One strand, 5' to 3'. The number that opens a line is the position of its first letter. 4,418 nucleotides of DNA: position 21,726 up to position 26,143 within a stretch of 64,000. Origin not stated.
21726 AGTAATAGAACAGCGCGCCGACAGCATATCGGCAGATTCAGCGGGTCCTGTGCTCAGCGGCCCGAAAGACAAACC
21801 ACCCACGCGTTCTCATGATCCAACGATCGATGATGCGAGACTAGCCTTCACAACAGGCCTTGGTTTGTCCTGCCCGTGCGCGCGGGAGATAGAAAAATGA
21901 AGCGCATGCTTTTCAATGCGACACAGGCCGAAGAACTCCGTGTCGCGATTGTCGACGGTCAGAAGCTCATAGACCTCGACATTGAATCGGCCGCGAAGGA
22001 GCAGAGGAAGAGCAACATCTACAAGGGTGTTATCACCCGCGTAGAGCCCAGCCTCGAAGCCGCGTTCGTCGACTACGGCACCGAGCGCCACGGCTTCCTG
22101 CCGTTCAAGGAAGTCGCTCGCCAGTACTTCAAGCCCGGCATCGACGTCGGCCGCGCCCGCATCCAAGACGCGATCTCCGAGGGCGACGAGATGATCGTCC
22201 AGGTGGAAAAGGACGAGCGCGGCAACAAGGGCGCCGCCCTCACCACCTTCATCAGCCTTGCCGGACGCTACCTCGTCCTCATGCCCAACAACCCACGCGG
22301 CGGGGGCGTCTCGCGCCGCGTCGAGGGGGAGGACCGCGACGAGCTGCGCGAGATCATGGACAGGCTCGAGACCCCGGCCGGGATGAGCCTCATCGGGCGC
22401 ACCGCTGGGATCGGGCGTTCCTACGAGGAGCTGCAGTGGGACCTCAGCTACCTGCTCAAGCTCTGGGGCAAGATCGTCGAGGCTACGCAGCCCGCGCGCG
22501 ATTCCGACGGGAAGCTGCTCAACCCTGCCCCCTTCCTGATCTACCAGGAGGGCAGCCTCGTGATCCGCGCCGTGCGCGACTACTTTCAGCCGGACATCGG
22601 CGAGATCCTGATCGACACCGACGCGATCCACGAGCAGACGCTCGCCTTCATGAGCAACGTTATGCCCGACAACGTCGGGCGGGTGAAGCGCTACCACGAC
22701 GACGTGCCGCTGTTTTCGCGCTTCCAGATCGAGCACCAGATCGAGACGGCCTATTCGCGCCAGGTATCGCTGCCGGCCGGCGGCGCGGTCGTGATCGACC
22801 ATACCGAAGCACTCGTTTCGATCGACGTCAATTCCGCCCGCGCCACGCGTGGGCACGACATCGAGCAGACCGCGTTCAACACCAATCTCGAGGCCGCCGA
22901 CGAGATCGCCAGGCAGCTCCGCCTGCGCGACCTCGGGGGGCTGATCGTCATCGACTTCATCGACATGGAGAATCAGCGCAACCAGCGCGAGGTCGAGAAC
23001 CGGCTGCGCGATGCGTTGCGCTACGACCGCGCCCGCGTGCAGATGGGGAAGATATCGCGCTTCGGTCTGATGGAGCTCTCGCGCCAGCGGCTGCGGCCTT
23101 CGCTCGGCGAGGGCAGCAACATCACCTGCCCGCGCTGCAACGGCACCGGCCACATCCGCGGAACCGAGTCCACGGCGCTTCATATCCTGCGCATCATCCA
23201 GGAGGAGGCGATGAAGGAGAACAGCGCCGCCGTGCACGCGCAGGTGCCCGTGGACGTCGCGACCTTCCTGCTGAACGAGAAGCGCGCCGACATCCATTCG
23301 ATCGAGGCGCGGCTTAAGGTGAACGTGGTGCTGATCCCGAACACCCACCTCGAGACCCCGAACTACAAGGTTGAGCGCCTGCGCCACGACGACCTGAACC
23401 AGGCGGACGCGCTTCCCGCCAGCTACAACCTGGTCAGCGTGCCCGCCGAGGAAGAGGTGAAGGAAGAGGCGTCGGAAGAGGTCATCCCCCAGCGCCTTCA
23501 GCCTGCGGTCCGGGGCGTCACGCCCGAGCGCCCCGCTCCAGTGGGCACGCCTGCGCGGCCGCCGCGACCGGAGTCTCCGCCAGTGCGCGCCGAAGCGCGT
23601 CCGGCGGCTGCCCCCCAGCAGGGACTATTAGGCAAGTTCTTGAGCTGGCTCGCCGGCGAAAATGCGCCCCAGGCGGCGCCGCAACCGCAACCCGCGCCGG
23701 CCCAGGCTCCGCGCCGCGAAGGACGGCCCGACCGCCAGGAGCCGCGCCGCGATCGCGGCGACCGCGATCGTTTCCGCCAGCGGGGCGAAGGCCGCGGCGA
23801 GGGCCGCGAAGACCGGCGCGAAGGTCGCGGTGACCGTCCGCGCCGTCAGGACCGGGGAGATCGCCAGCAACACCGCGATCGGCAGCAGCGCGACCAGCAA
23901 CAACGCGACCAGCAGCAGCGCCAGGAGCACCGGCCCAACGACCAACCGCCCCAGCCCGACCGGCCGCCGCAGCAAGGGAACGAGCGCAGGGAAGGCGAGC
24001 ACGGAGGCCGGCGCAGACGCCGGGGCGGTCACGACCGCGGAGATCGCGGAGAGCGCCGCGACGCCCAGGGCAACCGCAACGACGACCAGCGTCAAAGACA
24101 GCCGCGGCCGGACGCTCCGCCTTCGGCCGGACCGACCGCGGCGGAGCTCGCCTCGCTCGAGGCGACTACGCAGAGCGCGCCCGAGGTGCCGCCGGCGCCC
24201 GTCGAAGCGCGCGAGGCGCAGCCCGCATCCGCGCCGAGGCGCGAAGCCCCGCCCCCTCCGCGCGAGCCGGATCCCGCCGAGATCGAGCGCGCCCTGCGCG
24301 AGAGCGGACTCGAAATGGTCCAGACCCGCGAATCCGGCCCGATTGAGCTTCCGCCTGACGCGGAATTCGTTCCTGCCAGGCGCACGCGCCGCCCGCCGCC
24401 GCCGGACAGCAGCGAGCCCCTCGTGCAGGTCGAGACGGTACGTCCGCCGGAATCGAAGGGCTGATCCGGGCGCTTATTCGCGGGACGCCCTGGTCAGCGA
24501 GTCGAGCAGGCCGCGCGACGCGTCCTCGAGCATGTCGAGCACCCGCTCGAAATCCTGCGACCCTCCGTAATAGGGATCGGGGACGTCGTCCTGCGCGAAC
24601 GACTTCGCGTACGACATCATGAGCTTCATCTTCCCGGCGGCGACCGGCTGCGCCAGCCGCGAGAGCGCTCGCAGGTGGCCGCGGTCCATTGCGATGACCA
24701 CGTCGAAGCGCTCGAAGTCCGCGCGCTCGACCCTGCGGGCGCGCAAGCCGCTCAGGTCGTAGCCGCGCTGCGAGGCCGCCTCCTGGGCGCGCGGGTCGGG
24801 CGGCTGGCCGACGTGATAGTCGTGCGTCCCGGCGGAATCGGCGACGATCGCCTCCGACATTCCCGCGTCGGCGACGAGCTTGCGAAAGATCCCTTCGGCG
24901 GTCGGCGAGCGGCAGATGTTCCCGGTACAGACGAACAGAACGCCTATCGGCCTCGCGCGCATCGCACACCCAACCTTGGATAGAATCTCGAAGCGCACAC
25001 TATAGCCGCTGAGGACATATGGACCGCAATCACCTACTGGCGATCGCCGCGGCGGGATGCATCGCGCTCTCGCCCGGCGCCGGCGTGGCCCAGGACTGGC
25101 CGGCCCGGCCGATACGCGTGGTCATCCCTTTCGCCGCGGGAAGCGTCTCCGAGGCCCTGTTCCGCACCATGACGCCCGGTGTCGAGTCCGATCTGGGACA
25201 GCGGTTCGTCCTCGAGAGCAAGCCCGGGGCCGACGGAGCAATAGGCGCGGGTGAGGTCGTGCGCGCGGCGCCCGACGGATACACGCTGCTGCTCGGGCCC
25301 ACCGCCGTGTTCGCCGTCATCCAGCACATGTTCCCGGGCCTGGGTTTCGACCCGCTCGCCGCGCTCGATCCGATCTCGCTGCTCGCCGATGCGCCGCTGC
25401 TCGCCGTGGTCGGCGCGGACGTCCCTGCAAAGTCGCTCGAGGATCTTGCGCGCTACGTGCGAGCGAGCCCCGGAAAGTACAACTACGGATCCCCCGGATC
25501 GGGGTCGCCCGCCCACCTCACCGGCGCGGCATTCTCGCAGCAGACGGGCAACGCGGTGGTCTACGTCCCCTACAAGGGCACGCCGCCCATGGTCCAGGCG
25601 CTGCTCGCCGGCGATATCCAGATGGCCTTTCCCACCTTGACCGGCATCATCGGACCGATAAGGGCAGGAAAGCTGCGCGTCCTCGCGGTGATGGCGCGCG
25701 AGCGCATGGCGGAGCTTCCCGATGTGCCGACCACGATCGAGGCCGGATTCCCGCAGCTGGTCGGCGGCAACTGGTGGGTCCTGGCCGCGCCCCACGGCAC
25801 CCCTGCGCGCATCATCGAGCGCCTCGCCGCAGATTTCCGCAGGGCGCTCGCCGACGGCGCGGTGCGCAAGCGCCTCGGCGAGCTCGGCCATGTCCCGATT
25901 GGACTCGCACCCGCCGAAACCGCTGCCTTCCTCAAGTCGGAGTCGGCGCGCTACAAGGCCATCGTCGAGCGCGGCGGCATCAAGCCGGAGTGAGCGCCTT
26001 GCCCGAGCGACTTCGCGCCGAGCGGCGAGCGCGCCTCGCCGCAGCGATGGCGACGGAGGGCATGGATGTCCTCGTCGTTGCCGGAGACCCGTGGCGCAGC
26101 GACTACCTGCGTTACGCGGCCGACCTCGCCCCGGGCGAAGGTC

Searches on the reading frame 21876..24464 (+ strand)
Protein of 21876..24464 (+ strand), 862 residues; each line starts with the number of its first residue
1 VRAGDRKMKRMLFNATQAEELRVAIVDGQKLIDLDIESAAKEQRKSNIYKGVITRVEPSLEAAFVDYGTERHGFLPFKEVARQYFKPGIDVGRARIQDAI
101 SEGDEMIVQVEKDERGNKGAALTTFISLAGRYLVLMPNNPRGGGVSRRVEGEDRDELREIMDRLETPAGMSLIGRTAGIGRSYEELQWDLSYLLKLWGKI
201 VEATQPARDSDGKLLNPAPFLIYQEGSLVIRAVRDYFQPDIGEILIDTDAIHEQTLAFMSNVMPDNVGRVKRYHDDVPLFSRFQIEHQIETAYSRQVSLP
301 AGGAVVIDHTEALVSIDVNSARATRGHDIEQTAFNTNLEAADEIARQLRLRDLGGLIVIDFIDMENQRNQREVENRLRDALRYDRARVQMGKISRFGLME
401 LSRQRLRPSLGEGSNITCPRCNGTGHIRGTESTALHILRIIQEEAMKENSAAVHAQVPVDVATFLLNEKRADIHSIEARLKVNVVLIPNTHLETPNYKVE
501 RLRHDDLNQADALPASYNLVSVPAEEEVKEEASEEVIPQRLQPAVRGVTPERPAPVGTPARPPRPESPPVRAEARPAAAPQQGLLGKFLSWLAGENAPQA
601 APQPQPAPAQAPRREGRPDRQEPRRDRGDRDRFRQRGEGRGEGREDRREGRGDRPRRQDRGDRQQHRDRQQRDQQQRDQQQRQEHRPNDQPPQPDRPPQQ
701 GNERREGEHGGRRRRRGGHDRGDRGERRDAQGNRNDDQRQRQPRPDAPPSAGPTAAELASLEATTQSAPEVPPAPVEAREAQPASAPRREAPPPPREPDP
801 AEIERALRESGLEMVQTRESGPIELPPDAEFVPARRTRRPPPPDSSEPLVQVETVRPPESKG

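Call 49: search_protein_families(library=pfam, proteins=[window:21876-24464:+], max_evalue=0.00001)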
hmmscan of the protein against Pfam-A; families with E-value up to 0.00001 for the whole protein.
window:21876-24464:+ (862 aa): 3 families
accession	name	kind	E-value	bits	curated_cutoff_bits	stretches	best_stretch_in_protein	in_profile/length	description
PF10150.14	RNase_E_G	-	8e-95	317.8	25.5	1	127-405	1-269/270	Ribonuclease E/G family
PF20833.2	RNase_E_G_Thio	-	3.1e-34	117.4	26.8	1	417-501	1-85/86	RNase E/G, Thioredoxin-like domain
PF00575.29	S1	-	1.7e-07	31.9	22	1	44-123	3-72/74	S1 RNA binding domain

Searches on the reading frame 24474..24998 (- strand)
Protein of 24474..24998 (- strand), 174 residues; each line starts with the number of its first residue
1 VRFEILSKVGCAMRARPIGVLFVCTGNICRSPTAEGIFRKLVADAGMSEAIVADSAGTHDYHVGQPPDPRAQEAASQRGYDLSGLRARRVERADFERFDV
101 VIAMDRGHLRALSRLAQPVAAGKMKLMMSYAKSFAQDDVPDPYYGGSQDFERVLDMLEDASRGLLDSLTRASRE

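Call 49: search_protein_families(library=pfam, proteins=[window:24474-24998:-], max_evalue=0.00001)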
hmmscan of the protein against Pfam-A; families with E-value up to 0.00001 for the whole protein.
window:24474-24998:- (174 aa): 1 family
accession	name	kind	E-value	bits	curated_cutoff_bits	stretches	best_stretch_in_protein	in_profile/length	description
PF01451.26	LMWPc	-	1.2e-46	159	23.2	1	20-165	1-144/144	Low molecular weight phosphotyrosine protein phosphatase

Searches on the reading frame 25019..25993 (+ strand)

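Call 49: search_protein_families(library=pfam, proteins=[window:25019-25993:+], max_evalue=0.00001)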
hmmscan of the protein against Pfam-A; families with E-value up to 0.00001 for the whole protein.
window:25019-25993:+ (324 aa): 1 family
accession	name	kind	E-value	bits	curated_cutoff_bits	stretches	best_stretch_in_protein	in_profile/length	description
PF03401.19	TctC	-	5.9e-65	219.9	27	1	48-319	2-272/274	Tripartite tricarboxylate transporter family receptor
